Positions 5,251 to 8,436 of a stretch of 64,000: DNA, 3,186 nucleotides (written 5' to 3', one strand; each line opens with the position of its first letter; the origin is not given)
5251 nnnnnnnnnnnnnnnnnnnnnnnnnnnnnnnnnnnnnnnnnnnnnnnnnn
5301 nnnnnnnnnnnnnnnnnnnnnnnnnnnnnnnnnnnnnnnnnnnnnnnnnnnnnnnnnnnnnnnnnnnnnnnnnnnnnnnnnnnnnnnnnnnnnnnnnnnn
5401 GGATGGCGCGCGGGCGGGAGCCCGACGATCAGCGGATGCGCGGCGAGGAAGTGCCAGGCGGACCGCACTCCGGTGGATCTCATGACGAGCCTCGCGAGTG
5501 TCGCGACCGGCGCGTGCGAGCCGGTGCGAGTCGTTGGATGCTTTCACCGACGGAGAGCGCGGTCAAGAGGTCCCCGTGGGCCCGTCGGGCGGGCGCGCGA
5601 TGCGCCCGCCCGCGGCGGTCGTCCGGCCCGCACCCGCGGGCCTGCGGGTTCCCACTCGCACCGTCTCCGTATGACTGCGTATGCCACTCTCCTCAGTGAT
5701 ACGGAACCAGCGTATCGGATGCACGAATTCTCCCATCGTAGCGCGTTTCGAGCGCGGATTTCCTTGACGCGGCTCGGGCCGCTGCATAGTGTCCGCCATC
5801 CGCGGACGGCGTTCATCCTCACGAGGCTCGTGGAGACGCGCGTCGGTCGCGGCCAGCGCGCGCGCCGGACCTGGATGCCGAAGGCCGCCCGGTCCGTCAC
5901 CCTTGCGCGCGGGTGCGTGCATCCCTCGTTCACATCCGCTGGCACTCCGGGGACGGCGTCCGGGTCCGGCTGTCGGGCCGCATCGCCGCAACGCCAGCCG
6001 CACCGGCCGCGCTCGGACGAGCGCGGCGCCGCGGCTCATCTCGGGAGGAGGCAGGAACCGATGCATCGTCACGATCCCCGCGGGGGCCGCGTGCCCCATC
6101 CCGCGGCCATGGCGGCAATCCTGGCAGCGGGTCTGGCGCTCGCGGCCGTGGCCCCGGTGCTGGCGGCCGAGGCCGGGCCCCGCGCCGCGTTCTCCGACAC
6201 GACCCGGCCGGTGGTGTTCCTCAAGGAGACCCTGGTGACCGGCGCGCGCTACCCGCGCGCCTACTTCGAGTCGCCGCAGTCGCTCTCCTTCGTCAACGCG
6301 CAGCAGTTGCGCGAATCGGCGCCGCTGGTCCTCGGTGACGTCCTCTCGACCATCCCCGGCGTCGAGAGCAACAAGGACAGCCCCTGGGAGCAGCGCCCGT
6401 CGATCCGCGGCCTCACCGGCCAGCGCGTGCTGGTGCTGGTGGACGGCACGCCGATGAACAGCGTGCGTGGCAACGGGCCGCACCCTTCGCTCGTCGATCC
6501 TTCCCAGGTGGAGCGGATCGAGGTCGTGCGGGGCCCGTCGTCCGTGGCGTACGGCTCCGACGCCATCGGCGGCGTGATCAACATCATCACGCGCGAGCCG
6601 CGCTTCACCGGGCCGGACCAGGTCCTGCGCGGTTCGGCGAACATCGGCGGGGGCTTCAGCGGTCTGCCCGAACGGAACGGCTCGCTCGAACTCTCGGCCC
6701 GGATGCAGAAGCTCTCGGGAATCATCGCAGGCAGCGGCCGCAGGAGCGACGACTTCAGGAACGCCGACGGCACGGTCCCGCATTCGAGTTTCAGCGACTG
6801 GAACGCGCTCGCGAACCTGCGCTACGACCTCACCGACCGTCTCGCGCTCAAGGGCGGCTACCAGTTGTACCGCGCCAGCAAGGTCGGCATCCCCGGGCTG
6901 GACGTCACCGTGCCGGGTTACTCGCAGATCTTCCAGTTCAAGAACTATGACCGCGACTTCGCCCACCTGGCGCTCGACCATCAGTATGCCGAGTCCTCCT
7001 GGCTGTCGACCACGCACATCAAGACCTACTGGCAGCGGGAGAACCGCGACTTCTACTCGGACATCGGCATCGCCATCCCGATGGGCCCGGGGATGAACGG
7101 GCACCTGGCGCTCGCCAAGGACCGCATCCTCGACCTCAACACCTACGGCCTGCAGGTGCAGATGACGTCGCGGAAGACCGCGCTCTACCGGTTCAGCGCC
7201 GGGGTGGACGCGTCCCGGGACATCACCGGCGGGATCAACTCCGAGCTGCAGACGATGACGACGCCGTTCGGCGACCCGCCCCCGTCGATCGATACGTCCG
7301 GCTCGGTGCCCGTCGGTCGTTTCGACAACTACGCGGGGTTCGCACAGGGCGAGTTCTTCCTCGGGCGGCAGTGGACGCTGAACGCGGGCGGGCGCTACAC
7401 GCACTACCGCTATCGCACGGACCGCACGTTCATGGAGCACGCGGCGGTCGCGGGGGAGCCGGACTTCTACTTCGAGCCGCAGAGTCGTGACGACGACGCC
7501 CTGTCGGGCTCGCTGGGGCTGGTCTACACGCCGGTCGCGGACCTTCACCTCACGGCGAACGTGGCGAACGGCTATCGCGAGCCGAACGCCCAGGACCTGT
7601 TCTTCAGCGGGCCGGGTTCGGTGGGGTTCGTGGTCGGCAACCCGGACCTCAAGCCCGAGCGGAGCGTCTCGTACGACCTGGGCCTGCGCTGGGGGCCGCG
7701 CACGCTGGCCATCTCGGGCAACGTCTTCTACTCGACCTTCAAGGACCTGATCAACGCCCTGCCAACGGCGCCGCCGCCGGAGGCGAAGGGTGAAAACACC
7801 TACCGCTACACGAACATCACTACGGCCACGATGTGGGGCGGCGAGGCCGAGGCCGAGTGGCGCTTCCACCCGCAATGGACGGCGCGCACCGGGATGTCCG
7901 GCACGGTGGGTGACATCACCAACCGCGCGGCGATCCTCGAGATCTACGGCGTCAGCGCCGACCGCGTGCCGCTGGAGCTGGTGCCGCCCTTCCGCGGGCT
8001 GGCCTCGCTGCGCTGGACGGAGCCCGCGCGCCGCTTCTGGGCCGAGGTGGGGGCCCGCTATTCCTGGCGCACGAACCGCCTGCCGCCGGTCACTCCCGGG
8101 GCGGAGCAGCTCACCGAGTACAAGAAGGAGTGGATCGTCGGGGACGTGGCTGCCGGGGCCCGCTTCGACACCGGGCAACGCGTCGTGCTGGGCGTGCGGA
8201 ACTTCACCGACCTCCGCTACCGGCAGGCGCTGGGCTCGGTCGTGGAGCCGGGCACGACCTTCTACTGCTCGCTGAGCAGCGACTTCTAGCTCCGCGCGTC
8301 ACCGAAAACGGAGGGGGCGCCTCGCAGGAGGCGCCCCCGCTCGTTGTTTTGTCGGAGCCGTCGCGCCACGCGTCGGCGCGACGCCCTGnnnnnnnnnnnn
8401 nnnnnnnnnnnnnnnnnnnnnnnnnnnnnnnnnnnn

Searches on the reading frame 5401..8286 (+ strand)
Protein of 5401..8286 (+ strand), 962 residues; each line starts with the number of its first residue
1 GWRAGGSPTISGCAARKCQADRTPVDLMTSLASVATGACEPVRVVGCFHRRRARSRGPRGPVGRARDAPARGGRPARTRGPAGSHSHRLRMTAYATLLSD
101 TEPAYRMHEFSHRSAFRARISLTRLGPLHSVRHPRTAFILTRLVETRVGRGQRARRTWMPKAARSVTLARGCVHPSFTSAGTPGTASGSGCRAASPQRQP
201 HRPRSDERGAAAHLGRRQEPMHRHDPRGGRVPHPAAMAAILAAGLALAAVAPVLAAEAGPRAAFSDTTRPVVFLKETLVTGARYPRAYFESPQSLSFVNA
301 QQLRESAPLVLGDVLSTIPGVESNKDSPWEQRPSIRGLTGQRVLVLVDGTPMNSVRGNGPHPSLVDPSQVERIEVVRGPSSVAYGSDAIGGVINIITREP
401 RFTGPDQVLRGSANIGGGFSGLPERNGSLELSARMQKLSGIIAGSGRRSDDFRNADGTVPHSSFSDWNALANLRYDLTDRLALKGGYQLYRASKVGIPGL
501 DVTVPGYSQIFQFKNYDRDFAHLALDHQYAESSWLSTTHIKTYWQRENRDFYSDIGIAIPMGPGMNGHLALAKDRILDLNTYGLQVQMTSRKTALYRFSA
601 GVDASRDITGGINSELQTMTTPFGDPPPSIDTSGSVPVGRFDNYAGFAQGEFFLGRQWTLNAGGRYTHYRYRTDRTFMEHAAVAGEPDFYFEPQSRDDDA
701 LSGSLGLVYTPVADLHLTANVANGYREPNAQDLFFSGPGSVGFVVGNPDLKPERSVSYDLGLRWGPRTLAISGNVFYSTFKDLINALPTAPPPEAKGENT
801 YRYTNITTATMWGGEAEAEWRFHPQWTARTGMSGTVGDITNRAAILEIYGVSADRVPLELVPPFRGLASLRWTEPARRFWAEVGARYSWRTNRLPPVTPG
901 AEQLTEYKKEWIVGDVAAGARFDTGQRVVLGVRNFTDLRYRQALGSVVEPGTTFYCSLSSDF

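Call 78: search_protein_families(library=pfam, proteins=[window:5401-8286:+], max_evalue=0.0001)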
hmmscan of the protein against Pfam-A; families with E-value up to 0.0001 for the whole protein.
window:5401-8286:+ (962 aa): 3 families
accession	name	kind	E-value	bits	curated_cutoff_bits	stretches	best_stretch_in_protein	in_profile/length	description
PF00593.30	TonB_dep_Rec_b-barrel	-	1.2e-49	170.8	27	1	513-934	55-435/436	TonB dependent receptor-like, beta-barrel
PF07715.20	Plug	-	2.9e-26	92.5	23.9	1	290-392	4-107/107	TonB-dependent Receptor Plug Domain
PF14905.12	OMP_b-brl_3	-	5e-10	39.4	27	1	642-837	113-295/408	Outer membrane protein beta-barrel family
